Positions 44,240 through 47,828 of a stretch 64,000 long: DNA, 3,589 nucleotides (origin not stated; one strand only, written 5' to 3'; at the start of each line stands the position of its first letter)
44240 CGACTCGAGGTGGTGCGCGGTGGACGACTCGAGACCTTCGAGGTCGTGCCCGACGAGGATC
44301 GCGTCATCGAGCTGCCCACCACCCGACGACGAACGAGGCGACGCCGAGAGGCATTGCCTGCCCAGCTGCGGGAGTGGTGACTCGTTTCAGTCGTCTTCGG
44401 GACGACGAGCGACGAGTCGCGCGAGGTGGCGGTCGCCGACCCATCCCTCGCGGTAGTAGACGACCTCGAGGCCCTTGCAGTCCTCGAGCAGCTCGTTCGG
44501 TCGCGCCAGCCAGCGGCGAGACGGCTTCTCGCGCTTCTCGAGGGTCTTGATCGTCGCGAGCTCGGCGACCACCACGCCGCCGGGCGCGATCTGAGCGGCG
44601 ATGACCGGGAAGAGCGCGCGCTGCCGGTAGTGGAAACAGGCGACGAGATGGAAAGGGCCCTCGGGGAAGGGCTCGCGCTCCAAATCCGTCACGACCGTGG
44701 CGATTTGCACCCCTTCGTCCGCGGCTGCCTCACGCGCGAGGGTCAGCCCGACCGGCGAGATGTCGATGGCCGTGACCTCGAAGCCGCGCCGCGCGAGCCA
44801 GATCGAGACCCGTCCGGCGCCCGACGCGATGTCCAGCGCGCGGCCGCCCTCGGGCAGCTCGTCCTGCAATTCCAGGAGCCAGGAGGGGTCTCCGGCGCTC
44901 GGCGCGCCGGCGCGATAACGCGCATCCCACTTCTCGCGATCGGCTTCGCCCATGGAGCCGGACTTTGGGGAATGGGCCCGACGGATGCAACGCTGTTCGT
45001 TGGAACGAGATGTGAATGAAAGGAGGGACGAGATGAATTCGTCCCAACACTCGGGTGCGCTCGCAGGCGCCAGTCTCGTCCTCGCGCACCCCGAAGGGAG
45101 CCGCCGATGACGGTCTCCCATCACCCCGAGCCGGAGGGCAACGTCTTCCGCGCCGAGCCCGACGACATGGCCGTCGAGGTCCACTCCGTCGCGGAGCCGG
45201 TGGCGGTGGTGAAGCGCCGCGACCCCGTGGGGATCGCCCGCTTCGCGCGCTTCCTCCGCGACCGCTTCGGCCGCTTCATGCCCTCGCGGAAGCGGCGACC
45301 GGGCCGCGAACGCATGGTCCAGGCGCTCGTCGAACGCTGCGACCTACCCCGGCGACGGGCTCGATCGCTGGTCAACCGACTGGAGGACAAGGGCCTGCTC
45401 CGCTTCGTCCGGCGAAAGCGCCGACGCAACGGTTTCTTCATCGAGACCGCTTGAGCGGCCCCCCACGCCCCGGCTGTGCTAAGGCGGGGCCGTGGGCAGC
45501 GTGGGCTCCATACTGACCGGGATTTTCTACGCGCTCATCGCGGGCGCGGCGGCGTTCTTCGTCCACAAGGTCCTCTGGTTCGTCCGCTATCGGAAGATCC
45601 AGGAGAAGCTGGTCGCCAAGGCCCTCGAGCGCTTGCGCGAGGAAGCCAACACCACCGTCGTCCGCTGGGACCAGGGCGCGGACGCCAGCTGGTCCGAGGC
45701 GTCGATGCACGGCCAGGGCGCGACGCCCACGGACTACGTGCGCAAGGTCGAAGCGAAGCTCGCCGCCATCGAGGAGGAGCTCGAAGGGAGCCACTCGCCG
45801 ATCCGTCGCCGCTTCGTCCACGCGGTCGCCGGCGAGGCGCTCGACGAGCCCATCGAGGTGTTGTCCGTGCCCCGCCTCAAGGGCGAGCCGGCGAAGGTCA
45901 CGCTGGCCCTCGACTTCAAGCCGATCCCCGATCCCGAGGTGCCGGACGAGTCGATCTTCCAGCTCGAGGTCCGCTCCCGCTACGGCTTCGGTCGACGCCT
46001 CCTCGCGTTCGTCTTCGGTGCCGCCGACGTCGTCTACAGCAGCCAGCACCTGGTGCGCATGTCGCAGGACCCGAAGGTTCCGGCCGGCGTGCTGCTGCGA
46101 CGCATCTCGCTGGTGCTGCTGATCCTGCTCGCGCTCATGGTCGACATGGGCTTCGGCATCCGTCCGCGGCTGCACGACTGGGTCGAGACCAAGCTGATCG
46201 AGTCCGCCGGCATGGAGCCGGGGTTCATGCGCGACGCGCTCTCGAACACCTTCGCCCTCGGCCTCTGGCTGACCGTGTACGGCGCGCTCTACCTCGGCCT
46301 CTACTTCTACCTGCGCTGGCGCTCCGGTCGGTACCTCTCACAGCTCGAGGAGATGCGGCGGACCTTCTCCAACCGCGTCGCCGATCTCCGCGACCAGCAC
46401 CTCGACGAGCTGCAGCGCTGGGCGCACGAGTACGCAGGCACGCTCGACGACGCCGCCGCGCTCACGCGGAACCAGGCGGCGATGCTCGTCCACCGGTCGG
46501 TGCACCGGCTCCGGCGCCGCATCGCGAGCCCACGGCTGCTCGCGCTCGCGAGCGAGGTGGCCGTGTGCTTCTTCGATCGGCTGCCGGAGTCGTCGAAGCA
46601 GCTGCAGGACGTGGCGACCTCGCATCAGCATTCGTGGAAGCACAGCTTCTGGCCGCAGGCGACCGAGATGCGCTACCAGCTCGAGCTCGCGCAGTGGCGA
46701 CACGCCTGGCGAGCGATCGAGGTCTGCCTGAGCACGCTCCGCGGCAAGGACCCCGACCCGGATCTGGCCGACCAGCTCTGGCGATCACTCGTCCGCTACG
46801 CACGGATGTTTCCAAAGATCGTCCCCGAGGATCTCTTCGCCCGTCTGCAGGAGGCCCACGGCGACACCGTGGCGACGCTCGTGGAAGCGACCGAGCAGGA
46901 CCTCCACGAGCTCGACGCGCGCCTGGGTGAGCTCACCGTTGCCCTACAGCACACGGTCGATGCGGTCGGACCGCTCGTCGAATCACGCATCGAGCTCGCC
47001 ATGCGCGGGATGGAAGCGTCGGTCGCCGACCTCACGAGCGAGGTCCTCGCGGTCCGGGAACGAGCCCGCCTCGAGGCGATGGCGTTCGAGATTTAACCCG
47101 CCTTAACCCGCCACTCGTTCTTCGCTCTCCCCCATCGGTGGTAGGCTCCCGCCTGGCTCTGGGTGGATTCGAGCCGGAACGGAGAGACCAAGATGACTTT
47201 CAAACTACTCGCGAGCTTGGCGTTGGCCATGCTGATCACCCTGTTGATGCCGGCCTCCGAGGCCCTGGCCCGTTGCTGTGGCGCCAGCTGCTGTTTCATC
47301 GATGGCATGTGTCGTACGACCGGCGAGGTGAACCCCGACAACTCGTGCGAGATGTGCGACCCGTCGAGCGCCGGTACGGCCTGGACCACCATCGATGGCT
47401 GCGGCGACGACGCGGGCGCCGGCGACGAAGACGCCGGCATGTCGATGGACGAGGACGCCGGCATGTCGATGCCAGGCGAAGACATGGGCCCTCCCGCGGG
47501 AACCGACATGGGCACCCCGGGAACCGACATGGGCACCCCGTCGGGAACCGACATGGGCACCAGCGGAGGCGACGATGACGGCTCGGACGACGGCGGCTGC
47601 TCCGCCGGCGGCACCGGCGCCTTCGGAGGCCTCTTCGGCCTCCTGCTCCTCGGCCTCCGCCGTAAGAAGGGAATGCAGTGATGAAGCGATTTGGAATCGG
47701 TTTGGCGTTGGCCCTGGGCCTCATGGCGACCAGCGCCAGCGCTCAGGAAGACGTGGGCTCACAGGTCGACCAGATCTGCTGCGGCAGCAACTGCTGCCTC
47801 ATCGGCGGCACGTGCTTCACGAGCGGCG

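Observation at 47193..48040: Tandem small Cys-rich MYXO-CTERM paralogs sharing a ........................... module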

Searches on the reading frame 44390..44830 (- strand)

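Call 10: search_protein_families(library=pfam, proteins=[window:44390-44830:-], max_evalue=0.01)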
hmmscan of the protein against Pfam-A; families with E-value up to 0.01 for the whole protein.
window:44390-44830:- (147 aa): 6 families
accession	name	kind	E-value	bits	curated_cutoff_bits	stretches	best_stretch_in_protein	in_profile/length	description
PF13649.12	Methyltransf_25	-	6.2e-14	52.9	27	1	1-85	4-97/97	Methyltransferase domain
PF08241.18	Methyltransf_11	-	8.9e-11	42.7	21.2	1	1-68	3-69/95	Methyltransferase domain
PF08242.18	Methyltransf_12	-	2.3e-05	25.5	30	1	1-68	3-74/98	Methyltransferase domain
PF13489.12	Methyltransf_23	-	7.6e-05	22.9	27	1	3-95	31-122/164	Methyltransferase domain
PF13847.12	Methyltransf_31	-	0.00015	21.9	27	1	2-83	11-103/145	Methyltransferase domain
PF03848.20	TehB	-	0.0058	16.5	20.4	1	3-55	39-92/193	Tellurite resistance protein TehB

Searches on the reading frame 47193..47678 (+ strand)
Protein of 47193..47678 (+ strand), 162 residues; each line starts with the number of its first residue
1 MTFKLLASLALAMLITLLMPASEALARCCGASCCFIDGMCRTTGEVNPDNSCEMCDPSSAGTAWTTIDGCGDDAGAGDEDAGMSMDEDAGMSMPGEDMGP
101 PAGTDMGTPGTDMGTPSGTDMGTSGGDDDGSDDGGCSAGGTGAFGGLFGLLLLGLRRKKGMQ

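Call 4: search_protein_families(library=pfam, proteins=[window:47193-47678:+], max_evalue=10)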
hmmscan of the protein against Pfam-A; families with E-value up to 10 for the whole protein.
window:47193-47678:+ (162 aa): 0 families

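Call 5: search_protein_families(library=ncbifam, proteins=[window:47193-47678:+], max_evalue=10)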
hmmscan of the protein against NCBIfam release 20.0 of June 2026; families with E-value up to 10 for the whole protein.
window:47193-47678:+ (162 aa): 4 families
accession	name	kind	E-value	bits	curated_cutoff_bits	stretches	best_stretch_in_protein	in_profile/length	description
TIGR03901.2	MYXO-CTERM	domain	0.00021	21.6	20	1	134-155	3-26/34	MYXO-CTERM sorting domain-containing protein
TIGR03382.1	GC_trans_RRR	domain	0.011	16.4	15.85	1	135-157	1-24/27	MYXO-CTERM sorting domain-containing protein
NF045523.1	MXAN_5453_fam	exception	0.54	8.7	500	1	66-157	443-534/544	MXAN_5453 family MXYO-CTERM-anchored protein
NF045522.1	MXAN_2561_fam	equivalog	2.7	7.4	150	1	127-157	270-301/304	MXAN_2561 family MXYO-CTERM-anchored protein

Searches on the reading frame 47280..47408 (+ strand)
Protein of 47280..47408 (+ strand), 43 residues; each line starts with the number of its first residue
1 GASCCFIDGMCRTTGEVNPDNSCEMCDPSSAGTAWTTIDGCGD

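Call 58: search_solved_structures(query=A4, max_evalue=10, show_alignments=3)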
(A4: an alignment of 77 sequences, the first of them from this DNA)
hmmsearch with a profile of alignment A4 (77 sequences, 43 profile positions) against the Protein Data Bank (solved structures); distinct sequences matched with E-value up to 10: 0.
